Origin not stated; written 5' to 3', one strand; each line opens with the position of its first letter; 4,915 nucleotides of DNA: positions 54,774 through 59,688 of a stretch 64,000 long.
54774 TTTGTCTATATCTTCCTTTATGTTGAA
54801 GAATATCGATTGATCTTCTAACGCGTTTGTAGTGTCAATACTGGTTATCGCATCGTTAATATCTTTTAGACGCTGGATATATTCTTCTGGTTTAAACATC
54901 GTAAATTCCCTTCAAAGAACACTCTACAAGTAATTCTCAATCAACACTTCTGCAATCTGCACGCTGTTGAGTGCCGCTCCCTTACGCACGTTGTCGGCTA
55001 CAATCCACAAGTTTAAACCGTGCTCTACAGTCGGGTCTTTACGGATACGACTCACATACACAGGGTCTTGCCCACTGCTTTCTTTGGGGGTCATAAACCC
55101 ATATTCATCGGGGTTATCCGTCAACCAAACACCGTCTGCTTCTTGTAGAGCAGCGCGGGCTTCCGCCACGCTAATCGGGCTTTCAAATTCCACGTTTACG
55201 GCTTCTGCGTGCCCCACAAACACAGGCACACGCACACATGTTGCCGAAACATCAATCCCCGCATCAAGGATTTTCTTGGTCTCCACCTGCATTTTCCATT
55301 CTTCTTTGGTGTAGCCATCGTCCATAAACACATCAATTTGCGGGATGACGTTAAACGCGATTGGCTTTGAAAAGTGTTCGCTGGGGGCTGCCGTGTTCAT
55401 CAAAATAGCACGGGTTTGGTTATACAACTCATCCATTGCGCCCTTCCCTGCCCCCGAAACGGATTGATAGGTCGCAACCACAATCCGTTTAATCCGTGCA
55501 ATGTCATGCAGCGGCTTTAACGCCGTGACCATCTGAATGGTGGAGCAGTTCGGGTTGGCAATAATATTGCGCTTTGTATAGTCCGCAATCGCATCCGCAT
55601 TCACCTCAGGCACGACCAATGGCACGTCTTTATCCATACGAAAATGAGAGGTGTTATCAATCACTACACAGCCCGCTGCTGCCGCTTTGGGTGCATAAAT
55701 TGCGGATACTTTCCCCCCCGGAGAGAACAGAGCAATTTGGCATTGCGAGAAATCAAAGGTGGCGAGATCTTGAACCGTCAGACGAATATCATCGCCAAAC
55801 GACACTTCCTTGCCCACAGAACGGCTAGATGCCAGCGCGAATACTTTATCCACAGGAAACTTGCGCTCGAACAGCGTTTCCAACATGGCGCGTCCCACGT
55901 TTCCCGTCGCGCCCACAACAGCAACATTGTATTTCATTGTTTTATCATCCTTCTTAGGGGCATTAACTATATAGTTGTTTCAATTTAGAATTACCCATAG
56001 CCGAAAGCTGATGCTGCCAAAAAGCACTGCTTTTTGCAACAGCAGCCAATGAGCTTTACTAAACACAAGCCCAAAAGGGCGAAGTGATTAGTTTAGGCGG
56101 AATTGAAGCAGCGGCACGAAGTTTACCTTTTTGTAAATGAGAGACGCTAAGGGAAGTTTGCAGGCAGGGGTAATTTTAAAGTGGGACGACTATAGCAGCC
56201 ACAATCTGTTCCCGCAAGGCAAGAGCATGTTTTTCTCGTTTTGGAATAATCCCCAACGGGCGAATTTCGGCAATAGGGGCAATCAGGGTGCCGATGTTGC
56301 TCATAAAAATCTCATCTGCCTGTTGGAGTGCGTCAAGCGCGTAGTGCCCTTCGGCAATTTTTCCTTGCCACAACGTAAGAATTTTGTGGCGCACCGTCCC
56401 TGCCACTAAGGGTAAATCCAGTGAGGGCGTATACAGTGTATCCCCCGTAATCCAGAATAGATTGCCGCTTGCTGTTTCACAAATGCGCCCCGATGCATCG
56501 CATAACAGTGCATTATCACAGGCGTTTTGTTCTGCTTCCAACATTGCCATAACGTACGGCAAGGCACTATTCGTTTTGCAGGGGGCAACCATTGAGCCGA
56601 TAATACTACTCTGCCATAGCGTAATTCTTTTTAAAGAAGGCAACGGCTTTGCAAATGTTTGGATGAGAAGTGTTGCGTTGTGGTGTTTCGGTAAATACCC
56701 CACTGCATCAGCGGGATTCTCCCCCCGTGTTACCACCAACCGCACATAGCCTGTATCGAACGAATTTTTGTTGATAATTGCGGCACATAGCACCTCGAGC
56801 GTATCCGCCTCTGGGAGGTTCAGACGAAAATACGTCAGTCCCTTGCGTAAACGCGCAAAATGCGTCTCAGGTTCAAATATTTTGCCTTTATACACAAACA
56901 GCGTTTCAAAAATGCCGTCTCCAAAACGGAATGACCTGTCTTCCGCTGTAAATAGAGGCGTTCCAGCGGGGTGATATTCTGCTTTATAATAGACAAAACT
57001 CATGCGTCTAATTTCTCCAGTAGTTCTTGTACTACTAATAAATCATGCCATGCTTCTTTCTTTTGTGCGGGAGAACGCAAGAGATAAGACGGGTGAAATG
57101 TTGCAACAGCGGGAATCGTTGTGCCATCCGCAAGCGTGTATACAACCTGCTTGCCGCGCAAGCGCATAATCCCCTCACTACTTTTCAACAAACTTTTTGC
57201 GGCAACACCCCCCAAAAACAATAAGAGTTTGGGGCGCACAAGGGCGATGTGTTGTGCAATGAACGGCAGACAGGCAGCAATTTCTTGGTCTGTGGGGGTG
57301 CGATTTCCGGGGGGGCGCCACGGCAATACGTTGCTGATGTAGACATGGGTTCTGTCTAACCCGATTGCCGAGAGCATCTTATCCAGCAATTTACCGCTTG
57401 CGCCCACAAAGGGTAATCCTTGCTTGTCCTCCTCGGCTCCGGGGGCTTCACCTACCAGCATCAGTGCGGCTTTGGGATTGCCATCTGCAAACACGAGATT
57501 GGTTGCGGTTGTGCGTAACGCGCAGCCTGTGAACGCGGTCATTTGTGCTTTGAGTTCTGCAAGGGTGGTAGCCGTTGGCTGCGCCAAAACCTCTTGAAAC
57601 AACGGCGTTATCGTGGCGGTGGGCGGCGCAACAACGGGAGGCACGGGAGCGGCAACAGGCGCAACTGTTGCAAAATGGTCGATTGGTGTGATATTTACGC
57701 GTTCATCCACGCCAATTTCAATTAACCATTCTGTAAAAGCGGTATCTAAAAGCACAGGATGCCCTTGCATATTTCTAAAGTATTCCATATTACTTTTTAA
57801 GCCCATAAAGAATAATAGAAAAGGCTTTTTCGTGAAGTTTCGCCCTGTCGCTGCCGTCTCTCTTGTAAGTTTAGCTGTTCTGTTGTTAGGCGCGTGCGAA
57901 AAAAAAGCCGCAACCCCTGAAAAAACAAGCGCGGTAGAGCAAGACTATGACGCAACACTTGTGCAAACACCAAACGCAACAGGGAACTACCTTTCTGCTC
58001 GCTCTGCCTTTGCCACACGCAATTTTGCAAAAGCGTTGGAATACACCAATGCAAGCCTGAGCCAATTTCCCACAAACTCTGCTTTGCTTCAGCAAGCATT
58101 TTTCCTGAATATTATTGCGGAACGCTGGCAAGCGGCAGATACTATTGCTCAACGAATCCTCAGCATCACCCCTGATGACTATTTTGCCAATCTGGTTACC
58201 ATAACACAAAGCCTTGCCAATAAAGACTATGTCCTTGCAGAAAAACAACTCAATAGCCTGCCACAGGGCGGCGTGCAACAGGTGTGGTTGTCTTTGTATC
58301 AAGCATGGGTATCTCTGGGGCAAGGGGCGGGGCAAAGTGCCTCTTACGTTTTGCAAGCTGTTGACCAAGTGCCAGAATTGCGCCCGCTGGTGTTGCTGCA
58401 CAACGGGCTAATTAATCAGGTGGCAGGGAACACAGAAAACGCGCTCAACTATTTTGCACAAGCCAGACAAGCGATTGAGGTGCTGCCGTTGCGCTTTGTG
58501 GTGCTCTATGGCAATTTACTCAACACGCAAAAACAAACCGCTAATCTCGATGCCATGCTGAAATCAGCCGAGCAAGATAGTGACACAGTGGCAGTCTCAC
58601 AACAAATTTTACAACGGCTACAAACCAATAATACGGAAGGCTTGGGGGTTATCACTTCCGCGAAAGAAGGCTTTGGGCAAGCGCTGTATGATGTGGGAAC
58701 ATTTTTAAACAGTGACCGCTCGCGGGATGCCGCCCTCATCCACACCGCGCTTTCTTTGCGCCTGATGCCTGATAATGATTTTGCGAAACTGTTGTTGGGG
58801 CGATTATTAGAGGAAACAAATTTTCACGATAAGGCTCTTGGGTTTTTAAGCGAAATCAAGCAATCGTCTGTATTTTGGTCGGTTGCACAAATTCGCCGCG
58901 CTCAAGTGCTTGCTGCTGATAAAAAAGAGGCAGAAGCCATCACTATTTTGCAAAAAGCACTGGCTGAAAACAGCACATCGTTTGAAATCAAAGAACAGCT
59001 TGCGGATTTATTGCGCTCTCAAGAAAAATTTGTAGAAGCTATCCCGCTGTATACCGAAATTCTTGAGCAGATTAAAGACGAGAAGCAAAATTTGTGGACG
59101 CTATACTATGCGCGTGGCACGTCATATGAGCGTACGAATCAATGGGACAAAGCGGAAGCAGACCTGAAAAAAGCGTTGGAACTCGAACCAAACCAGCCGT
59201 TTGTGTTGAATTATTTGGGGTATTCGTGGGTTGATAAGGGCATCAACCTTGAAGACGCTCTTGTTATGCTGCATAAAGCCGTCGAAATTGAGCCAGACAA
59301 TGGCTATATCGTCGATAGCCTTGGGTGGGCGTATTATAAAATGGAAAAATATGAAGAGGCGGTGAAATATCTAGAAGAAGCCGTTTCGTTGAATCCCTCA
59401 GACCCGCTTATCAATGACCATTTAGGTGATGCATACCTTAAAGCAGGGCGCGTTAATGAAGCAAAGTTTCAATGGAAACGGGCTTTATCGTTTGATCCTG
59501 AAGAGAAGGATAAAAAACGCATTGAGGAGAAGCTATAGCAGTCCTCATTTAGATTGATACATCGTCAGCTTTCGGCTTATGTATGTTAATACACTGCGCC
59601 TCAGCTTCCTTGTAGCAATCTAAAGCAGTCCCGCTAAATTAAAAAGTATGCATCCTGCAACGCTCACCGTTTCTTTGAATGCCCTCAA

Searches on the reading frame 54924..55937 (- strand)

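Call 46: search_protein_families(library=pfam, proteins=[window:54924-55937:-], max_evalue=0.0001)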
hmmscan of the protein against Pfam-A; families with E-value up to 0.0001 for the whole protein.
window:54924-55937:- (337 aa): 2 families
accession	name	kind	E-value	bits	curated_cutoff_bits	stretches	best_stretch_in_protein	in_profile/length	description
PF02774.23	Semialdhyde_dhC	-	5.1e-58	196.7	26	1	140-319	1-184/184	Semialdehyde dehydrogenase, dimerisation domain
PF01118.30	Semialdhyde_dh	-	3.5e-35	121.5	26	1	4-119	1-120/121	Semialdehyde dehydrogenase, NAD binding domain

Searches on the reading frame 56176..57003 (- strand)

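Call 69: search_protein_families(library=pfam, proteins=[window:56176-57003:-], max_evalue=0.0001)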
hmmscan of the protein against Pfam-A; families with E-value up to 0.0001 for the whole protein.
window:56176-57003:- (275 aa): 1 family
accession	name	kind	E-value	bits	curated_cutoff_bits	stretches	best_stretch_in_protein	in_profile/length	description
PF01063.24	Aminotran_4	-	5.3e-45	154.4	28.5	1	30-247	1-223/223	Amino-transferase class IV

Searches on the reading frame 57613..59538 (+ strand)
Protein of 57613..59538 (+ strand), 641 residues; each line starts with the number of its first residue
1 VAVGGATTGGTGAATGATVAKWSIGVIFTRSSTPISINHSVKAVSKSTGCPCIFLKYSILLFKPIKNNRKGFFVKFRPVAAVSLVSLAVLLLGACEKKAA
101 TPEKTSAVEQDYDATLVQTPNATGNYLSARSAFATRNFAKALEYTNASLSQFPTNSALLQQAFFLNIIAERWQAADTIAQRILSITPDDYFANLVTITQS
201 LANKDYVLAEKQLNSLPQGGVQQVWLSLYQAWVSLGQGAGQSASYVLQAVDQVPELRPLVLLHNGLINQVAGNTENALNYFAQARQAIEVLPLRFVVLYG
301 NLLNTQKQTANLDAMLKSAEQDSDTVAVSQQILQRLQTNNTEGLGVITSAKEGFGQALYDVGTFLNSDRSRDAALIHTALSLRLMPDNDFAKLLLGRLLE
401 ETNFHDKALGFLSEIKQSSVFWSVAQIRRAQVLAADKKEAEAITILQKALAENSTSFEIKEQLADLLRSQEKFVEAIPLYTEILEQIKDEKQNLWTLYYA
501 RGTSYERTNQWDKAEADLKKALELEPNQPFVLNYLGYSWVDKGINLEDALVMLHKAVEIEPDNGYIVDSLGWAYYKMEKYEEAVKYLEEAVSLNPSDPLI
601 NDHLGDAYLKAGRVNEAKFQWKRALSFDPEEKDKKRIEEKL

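Call 46: search_protein_families(library=pfam, proteins=[window:57613-59538:+], max_evalue=0.0001)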
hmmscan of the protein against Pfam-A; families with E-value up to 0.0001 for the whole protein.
window:57613-59538:+ (641 aa): 19 families
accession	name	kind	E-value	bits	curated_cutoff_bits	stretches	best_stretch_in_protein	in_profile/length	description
PF07719.23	TPR_2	-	9.9e-35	116.2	27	2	570-597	7-34/34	Tetratricopeptide repeat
PF00515.34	TPR_1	-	2.1e-29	100.6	27.8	2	570-597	7-34/34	Tetratricopeptide repeat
PF13428.12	TPR_14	-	3e-23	80.4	23.5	0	497-536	3-42/44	Tetratricopeptide repeat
PF14559.12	TPR_19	-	9e-22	77.6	25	3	576-629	3-56/68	Tetratricopeptide repeat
PF13432.12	TPR_16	-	7.6e-20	71.4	32.7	1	570-617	3-50/65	Tetratricopeptide repeat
PF13181.12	TPR_8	-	8.1e-17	60.3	25.7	1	570-596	7-33/34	Tetratricopeptide repeat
PF13424.12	TPR_12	-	2.2e-16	60.2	30.1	1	459-524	5-74/77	Tetratricopeptide repeat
PF13414.12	TPR_11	-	6.1e-16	58.3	26.8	1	573-612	3-42/42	TPR repeat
PF13431.12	TPR_17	-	4.4e-14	51.9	24.4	0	587-618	2-33/34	Tetratricopeptide repeat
PF13176.12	TPR_7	-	1e-11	44.4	27.9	0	569-598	4-35/36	Tetratricopeptide repeat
PF13174.12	TPR_6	-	3.5e-11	43.4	26.3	0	570-595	6-31/33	Tetratricopeptide repeat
PF13371.12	TPR_9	-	2.8e-10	40.5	35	0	574-639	5-70/73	Tetratricopeptide repeat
PF13374.12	TPR_10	-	2.1e-09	37.5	27.5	0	569-592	7-30/42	Tetratricopeptide repeat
PF13429.12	TPR_15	-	2.1e-08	34.4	26.2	1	496-622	147-272/280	Tetratricopeptide repeat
PF12895.13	ANAPC3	-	3e-08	34.3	27.2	0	545-617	4-75/82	Anaphase-promoting complex, cyclosome, subunit 3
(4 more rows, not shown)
